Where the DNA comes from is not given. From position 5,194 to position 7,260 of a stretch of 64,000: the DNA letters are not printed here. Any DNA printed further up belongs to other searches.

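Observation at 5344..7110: Lipoprotein with a double PLD fold in which both HKD motifs are altered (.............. and a fully degenerate second motif)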

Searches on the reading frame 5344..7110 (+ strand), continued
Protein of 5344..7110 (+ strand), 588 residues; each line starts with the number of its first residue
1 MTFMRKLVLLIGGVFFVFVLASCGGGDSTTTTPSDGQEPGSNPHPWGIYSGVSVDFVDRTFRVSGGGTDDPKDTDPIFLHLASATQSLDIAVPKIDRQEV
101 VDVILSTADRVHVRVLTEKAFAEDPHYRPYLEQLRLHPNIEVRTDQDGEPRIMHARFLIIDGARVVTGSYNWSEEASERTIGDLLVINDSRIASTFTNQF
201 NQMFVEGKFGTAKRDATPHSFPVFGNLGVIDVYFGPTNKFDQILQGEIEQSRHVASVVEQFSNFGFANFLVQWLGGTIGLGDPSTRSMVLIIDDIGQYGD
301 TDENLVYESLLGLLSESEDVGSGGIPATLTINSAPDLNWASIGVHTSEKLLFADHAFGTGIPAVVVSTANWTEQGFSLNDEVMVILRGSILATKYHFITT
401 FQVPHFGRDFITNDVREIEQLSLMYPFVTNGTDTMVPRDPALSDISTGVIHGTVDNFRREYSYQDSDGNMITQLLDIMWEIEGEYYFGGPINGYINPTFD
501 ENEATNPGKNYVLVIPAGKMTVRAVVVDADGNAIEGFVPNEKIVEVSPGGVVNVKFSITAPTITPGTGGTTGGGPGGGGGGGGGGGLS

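Call 27: search_solved_structures(query=A1, max_evalue=1, show_alignments=4)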
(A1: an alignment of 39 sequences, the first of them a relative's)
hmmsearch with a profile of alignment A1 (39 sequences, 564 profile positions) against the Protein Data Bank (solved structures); distinct sequences matched with E-value up to 1: 8.
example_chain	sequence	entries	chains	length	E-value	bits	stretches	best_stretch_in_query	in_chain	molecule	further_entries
4ggj_A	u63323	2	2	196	7.2e-09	38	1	73-203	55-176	Mitochondrial cardiolipin hydrolase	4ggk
9lkx_K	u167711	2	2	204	7.7e-09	37.9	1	73-201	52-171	Mitochondrial cardiolipin hydrolase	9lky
1byr_A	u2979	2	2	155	2.1e-06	29.9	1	69-198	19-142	PROTEIN (ENDONUCLEASE)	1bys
6ehi_A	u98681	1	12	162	0.00014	23.8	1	70-188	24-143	Nuclease NucT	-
9vbj_A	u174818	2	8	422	0.007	18.2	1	100-201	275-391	5'-3' exonuclease PLD4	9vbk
5lzk_A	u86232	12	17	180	0.01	17.7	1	149-202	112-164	Protein FAM83B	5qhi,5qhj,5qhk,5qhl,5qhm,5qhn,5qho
8v08_A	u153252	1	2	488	0.011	17.6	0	101-201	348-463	5'-3' exonuclease PLD4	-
8v05_A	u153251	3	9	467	0.25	13.1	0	102-184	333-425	5'-3' exonuclease PLD3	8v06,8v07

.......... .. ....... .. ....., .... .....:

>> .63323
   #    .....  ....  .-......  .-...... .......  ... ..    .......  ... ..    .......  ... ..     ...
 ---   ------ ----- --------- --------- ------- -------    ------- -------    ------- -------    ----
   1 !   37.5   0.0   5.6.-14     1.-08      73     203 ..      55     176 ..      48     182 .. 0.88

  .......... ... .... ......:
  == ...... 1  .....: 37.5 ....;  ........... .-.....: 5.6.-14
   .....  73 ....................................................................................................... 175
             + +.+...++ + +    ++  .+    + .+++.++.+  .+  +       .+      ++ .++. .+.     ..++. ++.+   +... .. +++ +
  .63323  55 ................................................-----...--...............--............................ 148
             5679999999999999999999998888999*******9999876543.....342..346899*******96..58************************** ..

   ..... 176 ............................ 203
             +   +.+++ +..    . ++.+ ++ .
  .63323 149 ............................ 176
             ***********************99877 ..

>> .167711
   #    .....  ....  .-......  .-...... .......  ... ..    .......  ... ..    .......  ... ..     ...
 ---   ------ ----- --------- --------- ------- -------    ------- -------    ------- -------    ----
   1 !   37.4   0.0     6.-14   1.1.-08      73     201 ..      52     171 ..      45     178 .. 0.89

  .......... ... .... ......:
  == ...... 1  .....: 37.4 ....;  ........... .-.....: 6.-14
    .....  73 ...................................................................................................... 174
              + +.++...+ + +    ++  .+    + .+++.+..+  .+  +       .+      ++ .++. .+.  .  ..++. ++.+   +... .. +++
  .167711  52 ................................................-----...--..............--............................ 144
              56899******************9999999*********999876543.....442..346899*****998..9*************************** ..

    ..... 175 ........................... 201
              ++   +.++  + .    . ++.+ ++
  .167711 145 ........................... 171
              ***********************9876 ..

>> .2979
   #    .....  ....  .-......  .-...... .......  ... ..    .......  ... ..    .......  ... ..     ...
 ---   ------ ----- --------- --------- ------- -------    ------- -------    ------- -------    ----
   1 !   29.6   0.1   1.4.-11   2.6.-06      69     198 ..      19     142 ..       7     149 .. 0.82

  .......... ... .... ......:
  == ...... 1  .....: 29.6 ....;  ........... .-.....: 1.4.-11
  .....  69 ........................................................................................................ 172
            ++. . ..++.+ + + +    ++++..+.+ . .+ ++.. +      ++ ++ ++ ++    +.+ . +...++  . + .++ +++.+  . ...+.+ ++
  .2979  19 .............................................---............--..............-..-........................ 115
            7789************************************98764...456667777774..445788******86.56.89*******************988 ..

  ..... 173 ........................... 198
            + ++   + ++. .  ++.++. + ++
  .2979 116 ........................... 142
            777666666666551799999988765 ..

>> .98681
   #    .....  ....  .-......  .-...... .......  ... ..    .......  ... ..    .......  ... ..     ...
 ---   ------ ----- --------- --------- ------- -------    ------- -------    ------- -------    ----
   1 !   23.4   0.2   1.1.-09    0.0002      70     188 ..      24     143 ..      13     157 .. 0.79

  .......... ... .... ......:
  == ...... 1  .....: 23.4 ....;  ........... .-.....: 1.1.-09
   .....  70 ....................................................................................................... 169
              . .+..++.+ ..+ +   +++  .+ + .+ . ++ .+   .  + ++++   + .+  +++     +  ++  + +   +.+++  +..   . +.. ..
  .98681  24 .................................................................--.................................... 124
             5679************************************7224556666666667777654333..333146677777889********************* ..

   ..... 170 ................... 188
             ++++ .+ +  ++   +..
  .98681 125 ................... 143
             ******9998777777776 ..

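Call 38: search_protein_families(library=ncbifam, proteins=[P0059, P0065, P0076, P0084, P0094, P0040], max_evalue=0.001)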
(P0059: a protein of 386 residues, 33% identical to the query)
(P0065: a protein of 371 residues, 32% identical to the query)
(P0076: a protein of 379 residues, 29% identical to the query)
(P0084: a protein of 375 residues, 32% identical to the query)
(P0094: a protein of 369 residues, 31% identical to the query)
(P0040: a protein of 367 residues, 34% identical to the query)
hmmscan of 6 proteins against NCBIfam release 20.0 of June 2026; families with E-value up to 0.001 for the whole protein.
P0059 (386 aa): 8 families
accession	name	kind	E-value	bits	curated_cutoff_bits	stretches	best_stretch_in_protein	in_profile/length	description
NF038319.1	DISARM_DrmC_I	equivalog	4.5e-26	91.8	133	2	254-378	97-234/236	DISARM system phospholipase D-like protein DrmC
NF010492.0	PRK13912.1-3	equivalog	2.8e-21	75.9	297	2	95-204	38-159/178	nuclease NucT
NF010490.0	PRK13912.1-1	equivalog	1.1e-20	74.3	211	2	91-202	30-140/159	nuclease NucT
NF010493.0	PRK13912.1-4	equivalog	1.8e-14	54.1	351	2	244-368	18-154/171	nuclease NucT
NF010491.0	PRK13912.1-2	equivalog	1.2e-12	48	225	1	94-196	39-152/180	nuclease NucT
NF041068.1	DpdK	equivalog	2.7e-08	33.6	100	0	119-191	67-142/167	phospholipase D-like domain-containing protein DpdK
TIGR04265.1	bac_cardiolipin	equivalog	4e-08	32.6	290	1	79-186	306-420/483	cardiolipin synthase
NF008427.0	PRK11263.1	equivalog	2.1e-05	23.8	281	0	89-184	205-307/409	cardiolipin synthase ClsB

P0065 (371 aa): 9 families
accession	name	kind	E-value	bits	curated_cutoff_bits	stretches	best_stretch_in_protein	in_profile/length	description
NF010492.0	PRK13912.1-3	equivalog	1e-22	80.6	297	1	240-365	38-173/178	nuclease NucT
NF038319.1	DISARM_DrmC_I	equivalog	9.3e-22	77.7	133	2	66-201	84-234/236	DISARM system phospholipase D-like protein DrmC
NF010490.0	PRK13912.1-1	equivalog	2.2e-15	57.1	211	2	237-351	31-143/159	nuclease NucT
NF010491.0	PRK13912.1-2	equivalog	5.5e-15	55.6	225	1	240-362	40-172/180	nuclease NucT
NF010493.0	PRK13912.1-4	equivalog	4.5e-13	49.5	351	1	231-367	23-168/171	nuclease NucT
NF041068.1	DpdK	equivalog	4e-10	39.5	100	1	313-363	117-166/167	phospholipase D-like domain-containing protein DpdK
TIGR04265.1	bac_cardiolipin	equivalog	4.1e-09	35.9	290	1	237-362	319-449/483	cardiolipin synthase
NF009107.0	PRK12452.1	equivalog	1.1e-07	31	787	0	237-364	345-477/509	cardiolipin synthase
NF008427.0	PRK11263.1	equivalog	0.00019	20.6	281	0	74-203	205-341/409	cardiolipin synthase ClsB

P0076 (379 aa): 9 families
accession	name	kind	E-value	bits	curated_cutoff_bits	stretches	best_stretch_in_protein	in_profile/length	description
NF038319.1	DISARM_DrmC_I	equivalog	1.2e-14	54.4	133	2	250-374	97-234/236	DISARM system phospholipase D-like protein DrmC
NF010492.0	PRK13912.1-3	equivalog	3.4e-13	49.6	297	1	253-374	40-171/178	nuclease NucT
NF041068.1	DpdK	equivalog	5.5e-13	48.8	100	2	113-210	67-165/167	phospholipase D-like domain-containing protein DpdK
NF010490.0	PRK13912.1-1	equivalog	5.3e-12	46.1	211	2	247-359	30-140/159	nuclease NucT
TIGR04265.1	bac_cardiolipin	equivalog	1.6e-07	30.6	290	1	90-210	323-449/483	cardiolipin synthase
NF010493.0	PRK13912.1-4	equivalog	3.7e-06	27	351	1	253-376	33-166/171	nuclease NucT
NF010491.0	PRK13912.1-2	equivalog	2.1e-05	24.4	225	1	313-375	112-174/180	nuclease NucT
NF009107.0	PRK12452.1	equivalog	2.2e-05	23.4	787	0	96-212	355-477/509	cardiolipin synthase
NF008427.0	PRK11263.1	equivalog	7.7e-05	21.9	281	0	57-211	185-339/409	cardiolipin synthase ClsB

P0084 (375 aa): 9 families
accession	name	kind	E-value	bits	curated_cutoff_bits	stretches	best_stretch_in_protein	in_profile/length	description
NF038319.1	DISARM_DrmC_I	equivalog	1.4e-22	80.4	133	2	247-368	100-233/236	DISARM system phospholipase D-like protein DrmC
NF010492.0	PRK13912.1-3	equivalog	3.3e-20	72.4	297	1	235-371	26-173/178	nuclease NucT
NF010490.0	PRK13912.1-1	equivalog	1.1e-15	58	211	2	235-361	22-147/159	nuclease NucT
NF010491.0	PRK13912.1-2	equivalog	2.1e-15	57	225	1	241-367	36-171/180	nuclease NucT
NF041068.1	DpdK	equivalog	8.3e-12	45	100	2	272-370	70-167/167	phospholipase D-like domain-containing protein DpdK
NF010493.0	PRK13912.1-4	equivalog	1.8e-08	34.6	351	1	248-370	34-165/171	nuclease NucT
NF008427.0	PRK11263.1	equivalog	1.9e-08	33.8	281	1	265-371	232-341/409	cardiolipin synthase ClsB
TIGR04265.1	bac_cardiolipin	equivalog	1.4e-06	27.6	290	0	246-373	323-454/483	cardiolipin synthase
NF009107.0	PRK12452.1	equivalog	5.6e-05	22.1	787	0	240-341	149-264/509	cardiolipin synthase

P0094 (369 aa): 10 families
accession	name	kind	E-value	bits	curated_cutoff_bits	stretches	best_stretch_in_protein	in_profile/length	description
NF010492.0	PRK13912.1-3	equivalog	1.5e-25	89.8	297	2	67-199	35-171/178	nuclease NucT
NF038319.1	DISARM_DrmC_I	equivalog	3.2e-23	82.5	133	2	51-199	81-234/236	DISARM system phospholipase D-like protein DrmC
NF010490.0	PRK13912.1-1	equivalog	2.2e-20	73.3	211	2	223-359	17-151/159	nuclease NucT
NF010493.0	PRK13912.1-4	equivalog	5.2e-15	55.8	351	2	69-199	29-164/171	nuclease NucT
NF010491.0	PRK13912.1-2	equivalog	6e-15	55.5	225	1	65-176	35-149/180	nuclease NucT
NF008427.0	PRK11263.1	equivalog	2.1e-09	37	281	1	289-363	267-340/409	cardiolipin synthase ClsB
NF041068.1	DpdK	equivalog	2.5e-09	36.9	100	1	94-199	66-166/167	phospholipase D-like domain-containing protein DpdK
NF009107.0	PRK12452.1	equivalog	7.7e-07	28.2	787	0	289-364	404-478/509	cardiolipin synthase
TIGR04265.1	bac_cardiolipin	equivalog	2.1e-06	27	290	0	295-359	384-447/483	cardiolipin synthase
NF006946.0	PRK09428.1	equivalog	6.8e-05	22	314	0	306-362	350-408/451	CDP-diacylglycerol--serine O-phosphatidyltransferase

P0040 (367 aa): 9 families
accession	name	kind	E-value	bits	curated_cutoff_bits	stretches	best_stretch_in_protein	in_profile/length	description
NF010492.0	PRK13912.1-3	equivalog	8e-25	87.4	297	2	235-361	36-171/178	nuclease NucT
NF038319.1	DISARM_DrmC_I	equivalog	4e-24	85.5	133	2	234-361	95-234/236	DISARM system phospholipase D-like protein DrmC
NF010490.0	PRK13912.1-1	equivalog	8.4e-18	65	211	2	225-339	20-133/159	nuclease NucT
NF010491.0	PRK13912.1-2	equivalog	1.9e-17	63.6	225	1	237-340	40-152/180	nuclease NucT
NF010493.0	PRK13912.1-4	equivalog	8.2e-12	45.4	351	1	238-365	32-168/171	nuclease NucT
TIGR04265.1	bac_cardiolipin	equivalog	1.2e-11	44.2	290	0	216-302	113-202/483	cardiolipin synthase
NF041068.1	DpdK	equivalog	7.8e-11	41.8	100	2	261-358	67-163/167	phospholipase D-like domain-containing protein DpdK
NF009107.0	PRK12452.1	equivalog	2e-08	33.5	787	1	231-359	342-478/509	cardiolipin synthase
NF008427.0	PRK11263.1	equivalog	3.5e-07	29.6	281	0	100-170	50-134/409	cardiolipin synthase ClsB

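Call 39: list_cluster_members(proteins=[P0065, P0076, P0084, P0040, P0001, P0023])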
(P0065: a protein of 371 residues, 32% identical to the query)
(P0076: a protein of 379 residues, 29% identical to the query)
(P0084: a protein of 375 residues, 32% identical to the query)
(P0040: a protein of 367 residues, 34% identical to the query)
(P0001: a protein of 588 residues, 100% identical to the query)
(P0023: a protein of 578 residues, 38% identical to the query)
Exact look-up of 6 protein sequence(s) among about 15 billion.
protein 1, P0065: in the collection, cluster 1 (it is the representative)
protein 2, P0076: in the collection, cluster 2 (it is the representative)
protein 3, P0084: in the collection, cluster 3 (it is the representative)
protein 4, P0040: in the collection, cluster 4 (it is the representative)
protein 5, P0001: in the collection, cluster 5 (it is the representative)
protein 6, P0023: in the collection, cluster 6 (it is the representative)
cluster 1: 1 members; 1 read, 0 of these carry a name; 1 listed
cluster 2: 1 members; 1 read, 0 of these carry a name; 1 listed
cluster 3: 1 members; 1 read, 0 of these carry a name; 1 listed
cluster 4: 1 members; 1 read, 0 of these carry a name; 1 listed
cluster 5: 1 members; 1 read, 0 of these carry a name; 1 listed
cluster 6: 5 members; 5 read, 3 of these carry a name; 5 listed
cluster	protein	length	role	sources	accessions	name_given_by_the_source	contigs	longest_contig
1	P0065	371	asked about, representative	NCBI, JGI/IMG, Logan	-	-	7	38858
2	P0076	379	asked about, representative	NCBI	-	-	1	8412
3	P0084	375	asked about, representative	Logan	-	-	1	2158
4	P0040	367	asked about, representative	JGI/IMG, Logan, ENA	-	-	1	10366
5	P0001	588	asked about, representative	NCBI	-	-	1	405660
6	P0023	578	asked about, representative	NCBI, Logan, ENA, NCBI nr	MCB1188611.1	hypothetical protein KDL29_15730 [bacterium] | hypothetical protein [bacterium]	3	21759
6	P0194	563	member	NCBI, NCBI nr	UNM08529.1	MAG: hypothetical protein H7A35_00430 [Planctomycetales bacterium]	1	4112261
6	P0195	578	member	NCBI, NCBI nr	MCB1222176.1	hypothetical protein KDL30_16065 [bacterium] | hypothetical protein [bacterium]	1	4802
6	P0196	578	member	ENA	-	-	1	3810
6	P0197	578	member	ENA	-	-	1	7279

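Call 56: find_encoding_contigs(protein=P0001, flank=3000, max_places=2)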
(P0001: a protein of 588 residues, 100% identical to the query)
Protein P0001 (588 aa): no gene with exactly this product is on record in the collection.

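Call 58: search_protein_families(library=padloc, proteins=[window:5344-7110:+], max_evalue=0.01)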
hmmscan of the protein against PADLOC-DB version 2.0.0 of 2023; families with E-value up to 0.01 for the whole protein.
window:5344-7110:+ (588 aa): 10 families
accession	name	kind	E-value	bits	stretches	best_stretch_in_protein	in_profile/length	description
PDLC02614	DrmC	-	7.7e-09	33.5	1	81-176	30-124/153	DrmC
PDLC02587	DrmC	-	1.8e-07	28.4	1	151-204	203-256/267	DrmC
PDLC02608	DrmC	-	2.8e-05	22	1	106-203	53-151/162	DrmC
PDLC03922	MkoB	-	2.8e-05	21.6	1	89-177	493-570/610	-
PDLC02612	DrmC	-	0.00028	18.5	1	144-207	165-228/235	DrmC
PDLC02597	DrmC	-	0.00038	18.4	0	113-200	152-232/242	DrmC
PDLC02589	DrmC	-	0.00051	17.2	0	144-207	195-257/264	DrmC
PDLC02609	DrmC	-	0.001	17.1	1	135-200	163-229/241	DrmC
PDLC02606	DrmC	-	0.001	16.9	0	151-201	121-171/182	DrmC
PDLC02607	DrmC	-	0.0027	15.1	0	97-203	149-253/265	DrmC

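Call 67: fold_search(model_id=the predicted structure, library=pdb)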
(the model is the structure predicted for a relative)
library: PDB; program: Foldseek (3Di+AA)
matches with E <= 10: 1102; with E <= 0.001: 151
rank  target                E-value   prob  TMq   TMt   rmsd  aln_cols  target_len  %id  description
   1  9vbg_A                1.1e-19  1.00  0.45  0.60   4.7       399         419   17  Cryo-EM structure of human PLD3 apo form (released 2025-12-24)
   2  9vbh_A                1.3e-18  1.00  0.43  0.59   6.5       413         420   16  Cryo-EM structure of human PLD3 bound to ssDNA (poly(T)) (released 2025-12-24)
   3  8q1x_A                1.7e-18  1.00  0.45  0.61   4.7       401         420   16  Structural analysis of PLD3 reveals insights into the mechanism of lysosomal 5' exonuclease-mediated nucleic acid degr (released 2023-12-06)
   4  8s86_A                1.9e-18  1.00  0.43  0.62   5.0       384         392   16  human PLD3 homodimer structure (released 2024-05-15)
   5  8q1x_B                2.1e-18  1.00  0.43  0.59   6.1       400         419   16  Structural analysis of PLD3 reveals insights into the mechanism of lysosomal 5' exonuclease-mediated nucleic acid degr (released 2023-12-06)
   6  8v05_A                2.5e-18  1.00  0.43  0.57   7.6       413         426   15  Crystal structure of mouse PLD3 (released 2024-03-13)
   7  8v5t_A                2.6e-18  1.00  0.46  0.63   4.5       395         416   17  Crystal structure of Alzheimers disease phospholipase D3 (released 2024-10-09)
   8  7e0m_A                2.6e-18  1.00  0.44  0.65   4.5       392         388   17  Crystal structure of phospholipase D (released 2021-12-22)
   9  8v07_C                2.8e-18  1.00  0.42  0.59   5.9       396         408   14  Crystal structure of mouse PLD3 co-crystallized with 5'Pi-ssDNA for 30 days (released 2024-03-13)
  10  8s86_B                4.1e-18  1.00  0.43  0.62   4.8       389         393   16  human PLD3 homodimer structure (released 2024-05-15)
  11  8v06_A                4.1e-18  1.00  0.42  0.58   6.0       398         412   14  Crystal structure of mouse PLD3 co-crystallized with 5'Pi-ssDNA for 9 days (released 2024-03-13)
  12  8v06_C                4.9e-18  1.00  0.42  0.58   6.0       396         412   14  Crystal structure of mouse PLD3 co-crystallized with 5'Pi-ssDNA for 9 days (released 2024-03-13)
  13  8v07_A                8.9e-18  1.00  0.44  0.61   5.8       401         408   14  Crystal structure of mouse PLD3 co-crystallized with 5'Pi-ssDNA for 30 days (released 2024-03-13)
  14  8v06_B                8.9e-18  1.00  0.42  0.57   6.0       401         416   16  Crystal structure of mouse PLD3 co-crystallized with 5'Pi-ssDNA for 9 days (released 2024-03-13)
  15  8v07_B                9.4e-18  1.00  0.43  0.60   4.9       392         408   15  Crystal structure of mouse PLD3 co-crystallized with 5'Pi-ssDNA for 30 days (released 2024-03-13)
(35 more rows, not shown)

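Call 77: search_protein_families(library=pfam, proteins=[L023:10616-11200:+], max_evalue=10)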
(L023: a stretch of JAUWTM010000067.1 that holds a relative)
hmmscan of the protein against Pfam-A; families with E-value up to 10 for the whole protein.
L023:10616-11200:+ (195 aa): 1 family
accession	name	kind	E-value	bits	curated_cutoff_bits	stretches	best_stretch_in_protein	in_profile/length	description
PF13091.12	PLDc_2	-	3.2e-07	30.7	27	1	109-172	79-125/132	PLD-like domain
